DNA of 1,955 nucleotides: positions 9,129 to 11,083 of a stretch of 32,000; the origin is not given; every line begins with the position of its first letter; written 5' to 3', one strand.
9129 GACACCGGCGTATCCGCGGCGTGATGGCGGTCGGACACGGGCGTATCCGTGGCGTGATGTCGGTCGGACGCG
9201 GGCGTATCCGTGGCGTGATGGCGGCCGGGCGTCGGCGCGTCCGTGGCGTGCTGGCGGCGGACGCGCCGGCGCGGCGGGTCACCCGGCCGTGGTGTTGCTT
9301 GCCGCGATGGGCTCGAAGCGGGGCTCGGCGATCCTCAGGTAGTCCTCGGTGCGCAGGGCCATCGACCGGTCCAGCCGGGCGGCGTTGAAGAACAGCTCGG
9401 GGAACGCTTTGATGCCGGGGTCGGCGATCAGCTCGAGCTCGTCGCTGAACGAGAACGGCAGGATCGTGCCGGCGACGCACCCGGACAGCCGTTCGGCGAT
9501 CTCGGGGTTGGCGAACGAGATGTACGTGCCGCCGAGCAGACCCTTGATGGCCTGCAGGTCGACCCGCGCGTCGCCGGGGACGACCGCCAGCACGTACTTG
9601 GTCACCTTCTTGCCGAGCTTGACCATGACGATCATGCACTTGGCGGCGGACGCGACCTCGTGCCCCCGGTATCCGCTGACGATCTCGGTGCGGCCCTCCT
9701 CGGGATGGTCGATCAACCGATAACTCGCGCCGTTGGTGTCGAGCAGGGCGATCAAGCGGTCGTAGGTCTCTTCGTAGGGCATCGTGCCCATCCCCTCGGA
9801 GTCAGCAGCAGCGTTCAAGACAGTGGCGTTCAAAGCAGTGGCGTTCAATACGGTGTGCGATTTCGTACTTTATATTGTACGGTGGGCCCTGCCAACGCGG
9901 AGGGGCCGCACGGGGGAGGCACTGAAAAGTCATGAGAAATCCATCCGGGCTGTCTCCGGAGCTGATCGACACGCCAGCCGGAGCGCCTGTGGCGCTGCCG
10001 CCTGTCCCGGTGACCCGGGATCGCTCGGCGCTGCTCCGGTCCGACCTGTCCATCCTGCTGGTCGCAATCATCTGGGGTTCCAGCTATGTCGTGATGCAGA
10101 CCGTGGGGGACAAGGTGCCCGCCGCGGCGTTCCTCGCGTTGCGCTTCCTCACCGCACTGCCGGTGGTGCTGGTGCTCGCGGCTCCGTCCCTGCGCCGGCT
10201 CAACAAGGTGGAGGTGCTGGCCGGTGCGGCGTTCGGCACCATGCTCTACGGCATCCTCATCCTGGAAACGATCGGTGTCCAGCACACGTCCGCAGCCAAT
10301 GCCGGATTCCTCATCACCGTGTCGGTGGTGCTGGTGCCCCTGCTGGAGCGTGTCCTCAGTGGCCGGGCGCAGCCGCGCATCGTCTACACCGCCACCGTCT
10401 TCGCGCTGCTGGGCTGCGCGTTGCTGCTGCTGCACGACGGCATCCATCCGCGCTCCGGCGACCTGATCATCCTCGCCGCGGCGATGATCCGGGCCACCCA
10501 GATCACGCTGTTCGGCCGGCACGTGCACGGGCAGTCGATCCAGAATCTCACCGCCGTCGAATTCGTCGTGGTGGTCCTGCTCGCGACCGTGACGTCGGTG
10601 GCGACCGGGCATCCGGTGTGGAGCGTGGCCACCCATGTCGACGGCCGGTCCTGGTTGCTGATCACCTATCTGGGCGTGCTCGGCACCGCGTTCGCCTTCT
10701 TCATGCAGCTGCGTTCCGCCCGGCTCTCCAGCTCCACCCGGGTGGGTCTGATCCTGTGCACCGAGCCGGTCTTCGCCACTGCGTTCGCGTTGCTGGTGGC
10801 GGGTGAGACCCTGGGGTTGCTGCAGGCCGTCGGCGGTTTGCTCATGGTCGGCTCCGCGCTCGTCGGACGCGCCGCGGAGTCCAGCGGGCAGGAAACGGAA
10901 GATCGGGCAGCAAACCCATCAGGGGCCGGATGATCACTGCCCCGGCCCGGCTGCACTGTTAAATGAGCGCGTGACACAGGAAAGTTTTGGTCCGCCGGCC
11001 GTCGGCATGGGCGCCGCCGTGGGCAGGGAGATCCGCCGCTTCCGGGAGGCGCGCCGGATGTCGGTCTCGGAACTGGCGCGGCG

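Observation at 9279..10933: Divergent self-resistance pair (tRNA deacylase + EamA exporter) embedded in the biosynthetic cluster, with a repeat-bearing shared promoter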

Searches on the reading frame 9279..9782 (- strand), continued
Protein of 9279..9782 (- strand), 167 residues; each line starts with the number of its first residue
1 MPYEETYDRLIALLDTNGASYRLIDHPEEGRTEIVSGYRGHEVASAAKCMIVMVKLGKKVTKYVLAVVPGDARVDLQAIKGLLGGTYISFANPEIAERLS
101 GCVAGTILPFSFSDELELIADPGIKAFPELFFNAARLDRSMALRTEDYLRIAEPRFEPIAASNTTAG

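Call 37: find_related_loci(query=A2, collection=metagenome_contigs, flank=5000)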
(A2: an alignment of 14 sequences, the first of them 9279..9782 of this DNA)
Query A2 (167 aa) in metagenome_contigs; peptide patterns used: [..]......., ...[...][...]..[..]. (x = any residue, [..] = any of these).
600 stretches matched a pattern (row limit reached: there are more); 499 encode a relative of the query (tblastn E <= 1e-3); the best 80 are kept; 80 distinct loci.
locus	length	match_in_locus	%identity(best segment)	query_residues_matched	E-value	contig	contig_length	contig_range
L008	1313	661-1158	91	1-166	4e-107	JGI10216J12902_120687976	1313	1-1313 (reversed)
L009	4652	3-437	81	17-161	3e-76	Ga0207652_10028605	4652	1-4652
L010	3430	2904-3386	72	4-164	7e-73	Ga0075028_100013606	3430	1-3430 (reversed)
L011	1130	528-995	73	4-159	9e-78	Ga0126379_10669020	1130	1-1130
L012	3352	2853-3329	67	4-162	3e-72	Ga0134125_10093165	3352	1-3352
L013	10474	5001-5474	70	5-162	8e-72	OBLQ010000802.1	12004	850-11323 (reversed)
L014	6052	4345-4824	69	1-160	4e-71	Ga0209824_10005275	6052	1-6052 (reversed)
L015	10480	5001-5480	68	1-160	2e-71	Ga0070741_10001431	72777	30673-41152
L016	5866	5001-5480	69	1-160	4e-71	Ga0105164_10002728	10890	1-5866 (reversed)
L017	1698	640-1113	68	4-161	3e-74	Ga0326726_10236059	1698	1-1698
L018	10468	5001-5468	66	4-159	4e-71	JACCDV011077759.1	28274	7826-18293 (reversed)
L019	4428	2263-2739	67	1-159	4e-71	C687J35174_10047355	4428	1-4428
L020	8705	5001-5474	68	4-161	8e-71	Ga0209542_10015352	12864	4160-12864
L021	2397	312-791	69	2-161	7e-72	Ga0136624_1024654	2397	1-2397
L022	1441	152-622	69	5-161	2e-74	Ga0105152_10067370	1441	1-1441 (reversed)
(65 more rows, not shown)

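Call 40: find_encoding_contigs(protein=P0021, flank=6000, max_places=1)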
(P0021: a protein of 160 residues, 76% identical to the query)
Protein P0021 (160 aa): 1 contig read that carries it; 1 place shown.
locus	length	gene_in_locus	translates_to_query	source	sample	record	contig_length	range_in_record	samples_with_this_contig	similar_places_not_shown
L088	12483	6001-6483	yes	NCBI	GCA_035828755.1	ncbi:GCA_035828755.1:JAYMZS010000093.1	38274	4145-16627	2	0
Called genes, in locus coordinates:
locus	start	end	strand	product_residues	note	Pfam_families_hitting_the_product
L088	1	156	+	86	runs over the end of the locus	-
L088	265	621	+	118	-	-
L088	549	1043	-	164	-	PF12802:MarR_2, PF13463:HTH_27 (weak), PF01047:MarR, PF09339:HTH_IclR (weak)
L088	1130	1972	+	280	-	PF01370:Epimerase (weak), PF05368:NmrA, PF13460:NAD_binding_10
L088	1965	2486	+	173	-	PF08592:Anthrone_oxy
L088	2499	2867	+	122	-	PF03992:ABM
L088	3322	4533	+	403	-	PF02720:DUF222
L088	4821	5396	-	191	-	PF13560:HTH_31, PF01381:HTH_3, PF13443:HTH_26, PF07883:Cupin_2 (weak)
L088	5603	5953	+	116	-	-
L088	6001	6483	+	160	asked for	PF04073:tRNA_edit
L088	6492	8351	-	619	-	PF00464:SHMT, PF00596:Aldolase_II (weak)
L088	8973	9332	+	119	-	PF01008:IF-2B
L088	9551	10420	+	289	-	PF00892:EamA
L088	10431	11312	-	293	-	PF01048:PNP_UDP_1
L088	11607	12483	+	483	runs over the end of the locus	PF05221:AdoHcyase, PF00670:AdoHcyase_NAD, PF02826:2-Hacid_dh_C (faint)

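Call 41: find_encoding_contigs(protein=P0023, flank=6000, max_places=1)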
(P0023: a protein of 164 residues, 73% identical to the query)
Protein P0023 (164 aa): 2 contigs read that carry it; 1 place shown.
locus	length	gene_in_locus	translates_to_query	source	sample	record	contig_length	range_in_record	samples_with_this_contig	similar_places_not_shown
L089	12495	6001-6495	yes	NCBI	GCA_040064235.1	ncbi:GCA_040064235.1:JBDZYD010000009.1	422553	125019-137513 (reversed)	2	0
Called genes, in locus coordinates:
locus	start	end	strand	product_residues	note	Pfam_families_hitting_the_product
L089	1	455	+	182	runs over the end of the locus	PF07336:ABATE, PF11706:zf-CGNR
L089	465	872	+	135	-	PF00903:Glyoxalase, PF19581:Glyoxalase_7 (faint), PF22677:Ble-like_N (weak)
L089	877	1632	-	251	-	PF00106:adh_short, PF13561:adh_short_C2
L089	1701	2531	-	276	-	PF21863:HTH_67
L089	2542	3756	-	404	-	PF01336:tRNA_anti-codon, PF00152:tRNA-synt_2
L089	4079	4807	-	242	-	PF00106:adh_short, PF08659:KR (weak), PF13561:adh_short_C2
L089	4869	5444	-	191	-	PF13560:HTH_31, PF01381:HTH_3, PF13443:HTH_26, PF07883:Cupin_2 (faint)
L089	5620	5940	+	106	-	-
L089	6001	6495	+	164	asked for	PF04073:tRNA_edit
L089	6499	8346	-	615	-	PF00464:SHMT, PF00596:Aldolase_II (weak)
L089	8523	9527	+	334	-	PF01008:IF-2B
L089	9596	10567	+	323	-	PF00892:EamA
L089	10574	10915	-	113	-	PF02641:DUF190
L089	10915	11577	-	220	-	PF00072:Response_reg (weak), PF00196:GerE, PF08281:Sigma70_r4_2 (weak)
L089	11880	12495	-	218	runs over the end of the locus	PF00072:Response_reg, PF00196:GerE, PF08281:Sigma70_r4_2 (weak)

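Call 42: find_encoding_contigs(protein=P0052, flank=10000, max_places=1)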
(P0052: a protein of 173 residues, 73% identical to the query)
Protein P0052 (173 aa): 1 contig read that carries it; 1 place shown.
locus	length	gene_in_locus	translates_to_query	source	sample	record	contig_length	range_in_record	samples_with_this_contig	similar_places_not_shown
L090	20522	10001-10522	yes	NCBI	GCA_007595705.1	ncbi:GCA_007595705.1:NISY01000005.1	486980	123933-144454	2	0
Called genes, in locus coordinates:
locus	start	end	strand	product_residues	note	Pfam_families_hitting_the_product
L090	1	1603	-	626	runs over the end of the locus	PF00464:SHMT, PF00596:Aldolase_II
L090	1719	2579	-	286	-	PF01887:SAM_HAT_N, PF20257:SAM_HAT_C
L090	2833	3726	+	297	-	PF01048:PNP_UDP_1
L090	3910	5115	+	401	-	PF12844:HTH_19 (weak), PF13560:HTH_31, PF01381:HTH_3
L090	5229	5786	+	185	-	-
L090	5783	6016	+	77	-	-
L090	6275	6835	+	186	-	PF00881:Nitroreductase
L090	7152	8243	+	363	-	-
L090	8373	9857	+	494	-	PF01425:Amidase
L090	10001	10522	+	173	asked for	PF04073:tRNA_edit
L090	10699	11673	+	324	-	PF00892:EamA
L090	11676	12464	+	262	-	PF04909:Amidohydro_2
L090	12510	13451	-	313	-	PF00753:Lactamase_B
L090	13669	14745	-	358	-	-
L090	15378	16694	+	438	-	-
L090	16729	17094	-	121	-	PF03960:ArsC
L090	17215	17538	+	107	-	-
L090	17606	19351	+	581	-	PF14716:HHH_8, PF14520:HHH_5, PF14791:DNA_pol_B_thumb, PF02811:PHP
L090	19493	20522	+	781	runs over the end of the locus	PF16697:Yop-YscD_cpl, PF00498:FHA, PF16697:Yop-YscD_cpl, PF00005:ABC_tran, PF02463:SMC_N (weak), PF13304:AAA_21, PF01061:ABC2_membrane, PF12698:ABC2_membrane_3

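Call 43: find_encoding_contigs(protein=P0119, flank=6000, max_places=1)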
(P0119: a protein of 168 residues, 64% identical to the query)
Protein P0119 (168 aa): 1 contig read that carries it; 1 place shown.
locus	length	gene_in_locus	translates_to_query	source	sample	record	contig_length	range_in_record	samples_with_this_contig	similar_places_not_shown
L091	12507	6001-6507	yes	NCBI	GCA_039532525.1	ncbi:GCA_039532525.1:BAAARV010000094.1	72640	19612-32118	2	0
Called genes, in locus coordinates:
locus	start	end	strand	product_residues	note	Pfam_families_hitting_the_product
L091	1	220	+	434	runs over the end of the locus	PF12729:4HB_MCP_1, PF00672:HAMP, PF00990:GGDEF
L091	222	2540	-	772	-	PF13569:DUF4132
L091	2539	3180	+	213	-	PF13646:HEAT_2 (weak)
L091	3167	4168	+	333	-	PF00376:MerR, PF13411:MerR_1, PF03130:HEAT_PBS (faint), PF13646:HEAT_2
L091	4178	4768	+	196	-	-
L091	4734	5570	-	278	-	-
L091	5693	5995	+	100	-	PF12840:HTH_20 (faint), PF01022:HTH_5 (weak)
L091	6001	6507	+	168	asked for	PF04073:tRNA_edit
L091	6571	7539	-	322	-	PF00248:Aldo_ket_red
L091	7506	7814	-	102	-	-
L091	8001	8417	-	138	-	PF24719:Imm33-like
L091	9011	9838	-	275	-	PF01841:Transglut_core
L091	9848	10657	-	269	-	PF13354:Beta-lactamase2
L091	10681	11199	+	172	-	-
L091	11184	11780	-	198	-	-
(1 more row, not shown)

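Call 48: search_solved_structures(query=window:9279-9782:-, max_evalue=0.01)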
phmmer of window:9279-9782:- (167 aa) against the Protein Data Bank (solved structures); distinct sequences matched with E-value up to 0.01: 3.
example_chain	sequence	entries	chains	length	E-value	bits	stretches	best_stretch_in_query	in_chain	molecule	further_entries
2dxa_A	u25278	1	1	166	7.5e-07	32.4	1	48-160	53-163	Protein ybaK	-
2cx5_A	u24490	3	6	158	0.00069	22.8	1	10-132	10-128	A PUTATIVE TRANS-EDITING ENZYME | Putative uncharacterized protein TTHA1699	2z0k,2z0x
3op6_A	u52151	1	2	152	0.0096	19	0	13-155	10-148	Uncharacterized protein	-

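Call 50: search_protein_families(library=ncbifam, proteins=[window:9279-9782:-], max_evalue=0.00001)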
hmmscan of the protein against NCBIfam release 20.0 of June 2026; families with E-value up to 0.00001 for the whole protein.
window:9279-9782:- (167 aa): 3 families
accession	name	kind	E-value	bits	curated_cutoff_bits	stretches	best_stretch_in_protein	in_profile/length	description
TIGR00011.1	YbaK_EbsC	equivalog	1.1e-10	41.5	153.25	1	12-159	5-151/152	Cys-tRNA(Pro) deacylase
NF007951.0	PRK10670.1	equivalog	4.9e-09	36.3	243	1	52-161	48-157/159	Cys-tRNA(Pro)/Cys-tRNA(Cys) deacylase YbaK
NF006625.0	PRK09194.1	equivalog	9.7e-06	24.7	558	0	22-139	250-362/559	proline--tRNA ligase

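Call 71: list_cluster_members(proteins=[window:9279-9782:-, window:9932-10933:+, window:14742-15638:+, window:6090-7955:-])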
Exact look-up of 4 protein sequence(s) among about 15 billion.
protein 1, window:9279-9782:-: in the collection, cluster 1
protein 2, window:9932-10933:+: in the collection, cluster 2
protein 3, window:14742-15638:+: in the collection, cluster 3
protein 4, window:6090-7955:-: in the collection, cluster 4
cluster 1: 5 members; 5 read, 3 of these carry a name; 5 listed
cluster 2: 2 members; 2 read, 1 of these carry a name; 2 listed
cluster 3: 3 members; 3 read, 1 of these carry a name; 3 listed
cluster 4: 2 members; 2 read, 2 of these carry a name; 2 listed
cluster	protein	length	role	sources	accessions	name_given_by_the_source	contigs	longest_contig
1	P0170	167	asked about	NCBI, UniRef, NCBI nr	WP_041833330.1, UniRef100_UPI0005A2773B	YbaK/prolyl-tRNA synthetase associated domain-containing protein [Actinoplanes sp. ... | YbaK/prolyl-tRNA synthetase associated domain-containing protein n=1 Tax=Actinoplanes sp. ...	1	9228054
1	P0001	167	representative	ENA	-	-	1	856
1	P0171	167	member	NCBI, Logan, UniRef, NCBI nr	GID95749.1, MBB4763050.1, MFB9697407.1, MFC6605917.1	YbaK/EbsC family protein [Amorphoplanes digitatis] | Ala-tRNA(Pro) deacylase n=1 Tax=Actinoplanes digitatis TaxID=1868 RepID=A0A7W7HYH3_9ACTN | YbaK/EbsC family protein [Actinoplanes digitatis]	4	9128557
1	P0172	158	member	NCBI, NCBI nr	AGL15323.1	hypothetical protein L083_1813 [Actinoplanes sp. N902-109]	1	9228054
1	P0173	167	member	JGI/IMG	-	-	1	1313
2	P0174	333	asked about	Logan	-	-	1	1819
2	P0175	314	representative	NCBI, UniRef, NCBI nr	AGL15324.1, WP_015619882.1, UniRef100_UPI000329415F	DMT family transporter [Actinoplanes sp. N902-109] | DMT family transporter n=1 Tax=Actinoplanes sp. (strain N902-109) TaxID=649831 ...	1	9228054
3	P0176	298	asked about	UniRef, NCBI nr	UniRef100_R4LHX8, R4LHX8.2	Fluorinase n=2 Tax=Actinoplanes sp. (strain N902-109) TaxID=649831 RepID=FLA_ACTS9 | RecName: Full=Fluorinase [Actinoplanes sp. N902-109]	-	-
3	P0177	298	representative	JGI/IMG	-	-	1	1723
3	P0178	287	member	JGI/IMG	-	-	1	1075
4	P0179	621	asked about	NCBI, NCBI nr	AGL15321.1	4-fluorothreonine transaldolase [Actinoplanes sp. N902-109]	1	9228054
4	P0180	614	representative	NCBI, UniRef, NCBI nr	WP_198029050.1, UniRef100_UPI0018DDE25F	fluorothreonine transaldolase [Actinoplanes sp. N902-109] | fluorothreonine transaldolase n=1 Tax=Actinoplanes sp. (strain N902-109) TaxID=649831 ...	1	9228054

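Call 74: search_dna_similar(query=window:9279-9782:-, collection=plasmids, mode=protein, max_evalue=1e-40, max_rows=20)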
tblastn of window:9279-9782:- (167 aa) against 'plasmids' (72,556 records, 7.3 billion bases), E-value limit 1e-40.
Records with a match: 6; places in all: 7; records where one place covers at least 80% of the query: 6.
Best place of each record, by identity: 60-80% 6.
By first word of the organism name: Streptomyces 3; Streptantibioticus 2; Nonomuraea 1.
By predicted mobility (MOB-suite, as given by PLSDB): non-mobilizable 4; mobilizable 2.
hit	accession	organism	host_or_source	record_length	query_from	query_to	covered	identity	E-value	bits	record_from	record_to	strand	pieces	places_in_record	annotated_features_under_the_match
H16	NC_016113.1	Streptantibioticus cattleyicolor NRRL 8057 = DSM 46488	-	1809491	1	162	97%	71.0%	5e-71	238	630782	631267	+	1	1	none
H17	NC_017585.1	Streptantibioticus cattleyicolor NRRL 8057 = DSM 46488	-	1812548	1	162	97%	71.0%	5e-71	238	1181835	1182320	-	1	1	none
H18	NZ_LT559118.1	Nonomuraea gerenzanensis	-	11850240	2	162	96%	65.2%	4e-62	213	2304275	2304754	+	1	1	none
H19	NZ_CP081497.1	Streptomyces sp. BHT-5-2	whole organism,plant soil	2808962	5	160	93%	66.0%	1e-60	209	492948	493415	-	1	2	none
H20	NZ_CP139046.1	Streptomyces sp. KN37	whole organism,Kanas soil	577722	7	160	92%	63.6%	1e-57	200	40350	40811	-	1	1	YbaK/EbsC family protein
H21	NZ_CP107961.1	Streptomyces sp. NBC_00376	-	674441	6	160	93%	60.0%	4e-53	187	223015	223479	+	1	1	YbaK/EbsC family protein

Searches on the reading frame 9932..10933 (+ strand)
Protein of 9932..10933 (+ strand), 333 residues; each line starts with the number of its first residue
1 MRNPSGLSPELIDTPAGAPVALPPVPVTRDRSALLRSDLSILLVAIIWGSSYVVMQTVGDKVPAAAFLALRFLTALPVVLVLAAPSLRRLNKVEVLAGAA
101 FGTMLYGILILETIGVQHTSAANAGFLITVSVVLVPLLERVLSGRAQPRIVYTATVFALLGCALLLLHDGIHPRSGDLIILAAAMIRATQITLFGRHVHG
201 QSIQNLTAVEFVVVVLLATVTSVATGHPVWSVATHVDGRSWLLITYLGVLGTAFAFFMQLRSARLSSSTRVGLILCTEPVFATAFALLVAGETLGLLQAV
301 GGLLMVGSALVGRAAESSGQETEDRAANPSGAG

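Call 6: search_protein_families(library=pfam, proteins=[window:9932-10933:+])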
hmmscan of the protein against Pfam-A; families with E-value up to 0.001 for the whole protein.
window:9932-10933:+ (333 aa): 1 family
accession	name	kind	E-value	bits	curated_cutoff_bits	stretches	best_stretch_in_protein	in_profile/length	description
PF00892.27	EamA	-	7.3e-28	98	28.2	2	175-310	2-131/135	EamA-like transporter family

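Call 50: search_protein_families(library=ncbifam, proteins=[window:9932-10933:+], max_evalue=0.00001)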
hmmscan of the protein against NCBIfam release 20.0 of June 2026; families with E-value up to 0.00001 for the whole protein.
window:9932-10933:+ (333 aa): 1 family
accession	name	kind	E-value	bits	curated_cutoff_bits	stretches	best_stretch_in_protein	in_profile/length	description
TIGR00950.1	2A78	equivalog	1.4e-14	54.2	230.2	1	48-310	1-264/264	carboxylate/amino acid/amine transporter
